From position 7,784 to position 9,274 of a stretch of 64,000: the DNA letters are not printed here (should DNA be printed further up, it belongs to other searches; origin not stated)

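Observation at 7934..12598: McrB-McrC translationally coupled to a Shedu-type nuclease: candidate three-gene defence operon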

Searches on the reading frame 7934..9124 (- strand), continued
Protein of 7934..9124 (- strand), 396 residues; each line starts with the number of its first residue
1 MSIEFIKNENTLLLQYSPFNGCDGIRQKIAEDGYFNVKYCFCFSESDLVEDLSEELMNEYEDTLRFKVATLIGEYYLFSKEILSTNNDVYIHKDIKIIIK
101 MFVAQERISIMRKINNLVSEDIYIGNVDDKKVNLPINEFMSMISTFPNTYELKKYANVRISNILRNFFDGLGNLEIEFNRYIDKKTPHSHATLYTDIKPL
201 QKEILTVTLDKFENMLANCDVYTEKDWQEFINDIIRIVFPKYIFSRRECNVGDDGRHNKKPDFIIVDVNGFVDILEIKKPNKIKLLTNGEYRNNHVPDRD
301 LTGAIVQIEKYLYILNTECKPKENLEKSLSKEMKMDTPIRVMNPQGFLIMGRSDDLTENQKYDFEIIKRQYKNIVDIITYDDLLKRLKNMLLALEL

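Call 87: fold_search(model_id=the predicted structure, library=pdb)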
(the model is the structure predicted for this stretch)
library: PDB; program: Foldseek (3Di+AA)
matches with E <= 10: 300; with E <= 0.001: 10
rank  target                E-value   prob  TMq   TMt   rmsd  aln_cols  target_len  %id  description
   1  8ps5_A                5.9e-33  1.00  0.49  0.48  13.6       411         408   32  Escherichia coli SduA complex bound to DNA (released 2025-01-22)
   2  8ps4_A                8.3e-31  1.00  0.48  0.47  13.9       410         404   31  Escherichia coli SduA complex (released 2025-01-22)
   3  8ps6                  1.2e-11  1.00  0.34  0.71  12.4       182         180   28  Crystal structure of the N-terminal domain of SduA (released 2025-01-22)
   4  8ti9_B                7.5e-08  1.00  0.37  0.74   4.5       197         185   23  CryoEM structure of octamer assembly of Shedu nuclease domain from Bacillus cereus (released 2024-07-31)
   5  8ti9_C                8.4e-08  1.00  0.37  0.74   4.6       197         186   23  CryoEM structure of octamer assembly of Shedu nuclease domain from Bacillus cereus (released 2024-07-31)
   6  8ti9_A                7.9e-07  1.00  0.35  0.65   6.5       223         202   23  CryoEM structure of octamer assembly of Shedu nuclease domain from Bacillus cereus (released 2024-07-31)
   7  8ti8_C                1.6e-06  1.00  0.35  0.52  17.2       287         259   20  CryoEM structure of Shedu from Bacillus cereus (released 2024-07-31)
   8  8ti8_B                3.9e-06  1.00  0.36  0.59   9.2       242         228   21  CryoEM structure of Shedu from Bacillus cereus (released 2024-07-31)
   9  8ti8_A                7.4e-06  1.00  0.34  0.54  10.5       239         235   23  CryoEM structure of Shedu from Bacillus cereus (released 2024-07-31)
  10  8ti8_D                3.6e-05  1.00  0.33  0.50  17.3       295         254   19  CryoEM structure of Shedu from Bacillus cereus (released 2024-07-31)
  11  9dou_A                7.2e-03  0.51  0.16  0.08  23.0       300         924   10  Taeniopygia guttata R2 retrotransposon (R2Tg) initiating target-primed reverse transcription (released 2025-05-21)
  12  6ut7_G                9.1e-03  0.99  0.21  0.20   7.0       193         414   11  Fitted model for the tetradecameric assembly of Thermococcus gammatolerans McrB AAA+ hexamers with bound McrC (released 2020-10-21)
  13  9ibq_A                1.0e-02  0.69  0.18  0.24  21.8       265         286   12  Structure of BstEII with DNA substrate (released 2026-03-04)
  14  4dap                  2.9e-02  0.60  0.15  0.23  11.2       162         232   13  The structure of Escherichia coli SfsA (released 2013-08-14)
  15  1xmx                  4.4e-02  0.94  0.22  0.23   6.0       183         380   11  Crystal structure of protein VC1899 from Vibrio cholerae (released 2004-11-16)
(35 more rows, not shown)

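Call 88: find_related_loci(query=A1, collection=viral_contigs, flank=6000)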
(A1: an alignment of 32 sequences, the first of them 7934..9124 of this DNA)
Query A1 (396 aa) in viral_contigs; peptide patterns used: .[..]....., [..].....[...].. (x = any residue, [..] = any of these).
404 stretches matched a pattern; 7 encode a relative of the query (tblastn E <= 1e-3); 7 distinct loci.
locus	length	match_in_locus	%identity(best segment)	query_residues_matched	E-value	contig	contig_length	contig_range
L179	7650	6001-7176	38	1-391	1e-75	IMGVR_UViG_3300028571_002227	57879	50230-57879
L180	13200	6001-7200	34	2-391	3e-71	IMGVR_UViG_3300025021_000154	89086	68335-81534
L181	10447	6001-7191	35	3-391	9e-71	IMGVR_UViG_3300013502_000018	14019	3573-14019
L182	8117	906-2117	35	3-395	8e-69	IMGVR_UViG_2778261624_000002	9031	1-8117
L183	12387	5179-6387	32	3-394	2e-61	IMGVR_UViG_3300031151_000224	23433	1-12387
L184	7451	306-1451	34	14-394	3e-61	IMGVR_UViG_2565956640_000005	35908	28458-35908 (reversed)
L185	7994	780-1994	34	3-396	1e-58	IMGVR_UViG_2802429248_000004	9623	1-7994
